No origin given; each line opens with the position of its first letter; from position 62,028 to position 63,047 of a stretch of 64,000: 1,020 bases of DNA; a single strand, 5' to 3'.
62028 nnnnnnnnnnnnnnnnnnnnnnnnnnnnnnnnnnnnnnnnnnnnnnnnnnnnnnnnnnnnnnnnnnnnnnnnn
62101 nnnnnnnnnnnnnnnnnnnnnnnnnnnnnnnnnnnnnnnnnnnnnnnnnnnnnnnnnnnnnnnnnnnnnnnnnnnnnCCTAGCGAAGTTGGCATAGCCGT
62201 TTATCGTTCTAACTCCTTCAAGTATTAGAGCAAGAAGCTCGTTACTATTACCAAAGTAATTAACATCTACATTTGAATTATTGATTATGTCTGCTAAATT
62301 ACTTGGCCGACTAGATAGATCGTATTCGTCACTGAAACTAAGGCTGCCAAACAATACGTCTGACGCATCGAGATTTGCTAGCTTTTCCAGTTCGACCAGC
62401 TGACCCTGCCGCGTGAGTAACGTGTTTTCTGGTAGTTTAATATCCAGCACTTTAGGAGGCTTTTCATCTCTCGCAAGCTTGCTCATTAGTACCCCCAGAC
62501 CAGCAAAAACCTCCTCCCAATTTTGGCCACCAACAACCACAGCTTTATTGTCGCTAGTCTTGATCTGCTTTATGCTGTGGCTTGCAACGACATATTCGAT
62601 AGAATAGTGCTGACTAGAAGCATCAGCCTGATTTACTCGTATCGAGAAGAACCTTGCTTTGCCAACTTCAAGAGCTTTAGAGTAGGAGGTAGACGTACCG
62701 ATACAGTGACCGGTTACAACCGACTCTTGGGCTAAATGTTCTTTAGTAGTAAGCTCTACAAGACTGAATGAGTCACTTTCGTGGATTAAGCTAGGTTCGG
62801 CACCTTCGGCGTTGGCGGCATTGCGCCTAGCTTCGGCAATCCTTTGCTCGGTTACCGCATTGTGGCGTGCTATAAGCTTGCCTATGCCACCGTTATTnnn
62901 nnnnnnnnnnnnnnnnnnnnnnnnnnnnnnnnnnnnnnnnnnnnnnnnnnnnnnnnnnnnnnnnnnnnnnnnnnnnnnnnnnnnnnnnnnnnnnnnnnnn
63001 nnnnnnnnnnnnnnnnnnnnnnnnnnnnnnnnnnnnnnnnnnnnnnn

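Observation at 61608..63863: PcfJ-like protein with near-identical 63-nt LRR units that vary only at 3-4 codons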

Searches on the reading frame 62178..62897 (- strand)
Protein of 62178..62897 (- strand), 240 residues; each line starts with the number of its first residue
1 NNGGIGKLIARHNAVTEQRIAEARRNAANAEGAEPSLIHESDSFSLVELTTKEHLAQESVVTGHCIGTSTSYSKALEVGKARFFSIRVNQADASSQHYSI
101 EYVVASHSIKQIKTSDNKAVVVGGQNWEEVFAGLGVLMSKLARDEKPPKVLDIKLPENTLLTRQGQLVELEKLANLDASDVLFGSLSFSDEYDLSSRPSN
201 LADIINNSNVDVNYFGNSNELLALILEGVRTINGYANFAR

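Call 65: predict_structure(alignment_id=A3)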
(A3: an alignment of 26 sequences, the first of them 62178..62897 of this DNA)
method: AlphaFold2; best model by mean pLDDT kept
length: 240 residues; sequences in the alignment: 26
mean_pLDDT: 90.3   pTM: 0.84
mean pLDDT of the five models: 90.3, 88.9, 88.2, 88.1, 87.2
residues with pLDDT >= 90: 189; 70-90: 35; 50-70: 9; < 50: 7
segments of 3 or more residues with pLDDT < 50: 235-240
pLDDT, mean of each block of 10 residues (from residue 1): 82 95 94 96 97 96 90 96 97 91 97 95 93 95 93 93 94 93 93 89 90 88 73 45
secondary structure, 60 per line:
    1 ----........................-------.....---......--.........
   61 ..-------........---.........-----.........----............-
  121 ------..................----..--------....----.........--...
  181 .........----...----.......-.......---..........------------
elements in order: H5-28 E36-40 E44-49 H52-62 H70-77 E81-89 E95-103 E108-114 H127-144 E159-162 E167-169 H170-175 E181-189 H201-207 E209-215 H219-228

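Call 68: fold_search(model_id=the predicted structure, library=pdb)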
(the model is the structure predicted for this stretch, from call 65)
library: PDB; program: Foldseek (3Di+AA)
matches with E <= 10: 646; with E <= 0.001: 0
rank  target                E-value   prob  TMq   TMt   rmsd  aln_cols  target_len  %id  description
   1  3to9                  4.4e-03  0.99  0.33  0.29  10.1       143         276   12  Crystal structure of yeast Esa1 E338Q HAT domain bound to coenzyme A with active site lysine acetylated (released 2011-11-09)
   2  3to6_A                5.6e-03  0.98  0.33  0.30  10.1       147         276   14  Crystal structure of yeast Esa1 HAT domain complexed with H4K16CoA bisubstrate inhibitor (released 2011-11-09)
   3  9uus_A                6.4e-03  0.95  0.30  0.17  10.6       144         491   14  The NuA3 histone acetyltransferase complex bound to acetyl-CoA and H3 tail (released 2025-12-10)
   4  1mjb                  7.7e-03  0.98  0.33  0.30  10.0       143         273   13  Crystal structure of yeast Esa1 histone acetyltransferase E338Q mutant complexed with acetyl coenzyme A (released 2002-10-30)
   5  1fy7                  8.2e-03  0.98  0.33  0.30  10.1       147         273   14  CRYSTAL STRUCTURE OF YEAST ESA1 HISTONE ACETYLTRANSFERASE DOMAIN COMPLEXED WITH COENZYME A (released 2000-11-29)
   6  1mj9                  1.3e-02  0.96  0.32  0.29   9.7       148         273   13  Crystal structure of yeast Esa1(C304S) mutant complexed with Coenzyme A (released 2002-10-30)
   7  6maj_A                1.3e-02  0.90  0.29  0.27  10.5       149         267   14  HBO1 is required for the maintenance of leukaemia stem cells (released 2019-12-25)
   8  7vvu_P                1.6e-02  0.80  0.27  0.24  10.8       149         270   13  NuA4 HAT module bound to the nucleosome (released 2022-08-10)
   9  5j9t_A                1.8e-02  0.93  0.32  0.28   9.9       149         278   11  Crystal structure of the NuA4 core complex (released 2016-10-26)
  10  5j9q_E                2.0e-02  0.84  0.29  0.24  10.5       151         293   12  Crystal structure of the NuA4 core complex (released 2016-10-26)
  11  5j9t_I                2.1e-02  0.85  0.30  0.26  10.4       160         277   12  Crystal structure of the NuA4 core complex (released 2016-10-26)
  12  5j9q_A                2.4e-02  0.90  0.30  0.26  10.2       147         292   12  Crystal structure of the NuA4 core complex (released 2016-10-26)
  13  5gk9_A                2.5e-02  0.75  0.27  0.25  11.2       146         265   13  Crystal structure of human HBO1 in complex with BRPF2 (released 2017-03-29)
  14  5j9u_A                2.8e-02  0.90  0.31  0.26  10.4       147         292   11  Crystal structure of the NuA4 core complex (released 2016-10-26)
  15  8x2x_K                2.8e-02  0.82  0.29  0.26  10.3       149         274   15  The piccolo NuA4 bound to the H2A.Z nucleosome complex at pre-H4-acetylation state (released 2025-03-19)
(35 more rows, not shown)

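Call 73: fold_search(model_id=the predicted structure, library=viral)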
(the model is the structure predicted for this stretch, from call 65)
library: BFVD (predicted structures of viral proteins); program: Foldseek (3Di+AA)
matches with E <= 10: 708; with E <= 0.001: 20
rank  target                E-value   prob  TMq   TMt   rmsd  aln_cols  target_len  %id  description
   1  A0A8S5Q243            6.0e-06  1.00  0.33  0.25  10.3       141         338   17  PcfJ like protein [Siphoviridae sp. ctOrJ23]
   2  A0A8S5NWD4            1.2e-05  1.00  0.33  0.20   9.3       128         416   14  PcfJ like protein [Siphoviridae sp. ctTnV63]
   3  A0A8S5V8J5            1.8e-05  1.00  0.36  0.18   8.6       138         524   20  PcfJ like protein [Myoviridae sp. ctDzM5]
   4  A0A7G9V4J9            2.2e-05  1.00  0.39  0.20  11.1       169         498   12  (no name in the UniProt tables at hand)
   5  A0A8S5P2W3            4.1e-05  1.00  0.37  0.20  10.6       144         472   17  PcfJ like protein [Siphoviridae sp. ctQtc11]
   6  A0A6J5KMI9            5.6e-05  1.00  0.39  0.12   9.7       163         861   13  PcfJ-like protein [uncultured Caudovirales phage]
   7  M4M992                8.7e-05  1.00  0.35  0.19   3.7       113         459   18  (no name in the UniProt tables at hand)
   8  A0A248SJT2            1.4e-04  1.00  0.28  0.18  13.7       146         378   18  (no name in the UniProt tables at hand)
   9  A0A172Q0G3            1.5e-04  1.00  0.37  0.18   6.9       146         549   14  PcfJ-like protein [Acinetobacter phage vB_AbaM_ME3]
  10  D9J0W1                2.1e-04  1.00  0.37  0.16   6.7       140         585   16  Gp163 [Brochothrix phage A9]
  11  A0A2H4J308            2.2e-04  1.00  0.30  0.52   5.5       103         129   17  PcfJ-like protein (Fragment) [uncultured Caudovirales phage]
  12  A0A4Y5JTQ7            2.5e-04  1.00  0.31  0.17  11.9       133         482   12  Structural protein [Pseudomonas phage vB_PaeM_PA5oct]
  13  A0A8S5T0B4            3.4e-04  1.00  0.33  0.15  12.5       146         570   15  Uncharacterized protein [Myoviridae sp. ctWb16]
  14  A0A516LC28            3.9e-04  1.00  0.31  0.15  12.4       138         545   11  (no name in the UniProt tables at hand)
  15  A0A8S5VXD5            5.6e-04  1.00  0.35  0.17   5.6       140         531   13  (no name in the UniProt tables at hand)
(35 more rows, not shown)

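Call 82: find_related_loci(query=A4, collection=genome_contigs, flank=4000)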
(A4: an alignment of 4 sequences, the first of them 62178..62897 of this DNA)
Query A4 (240 aa) in genome_contigs; peptide patterns used: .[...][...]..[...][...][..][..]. (x = any residue, [..] = any of these).
18 stretches matched a pattern, but none encodes a relative of the query by tblastn (E <= 1e-3).

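Call 91: search_solved_structures(query=A3, max_evalue=10)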
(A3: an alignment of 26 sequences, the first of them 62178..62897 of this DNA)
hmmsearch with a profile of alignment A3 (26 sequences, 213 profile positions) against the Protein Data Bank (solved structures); distinct sequences matched with E-value up to 10: 2.
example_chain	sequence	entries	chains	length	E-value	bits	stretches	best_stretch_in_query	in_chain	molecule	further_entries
5dfn_A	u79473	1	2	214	0.37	14.1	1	101-197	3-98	Telomerase associated protein p45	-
4u08_A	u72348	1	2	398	1.8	11.8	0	113-180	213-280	LIC11098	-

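Call 95: find_related_loci(query=A4, collection=viral_contigs, flank=6000)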
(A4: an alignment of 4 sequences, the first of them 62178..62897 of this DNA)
Query A4 (240 aa) in viral_contigs; peptide patterns used: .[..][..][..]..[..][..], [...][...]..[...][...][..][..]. (x = any residue, [..] = any of these).
37 stretches matched a pattern, but none encodes a relative of the query by tblastn (E <= 1e-3).
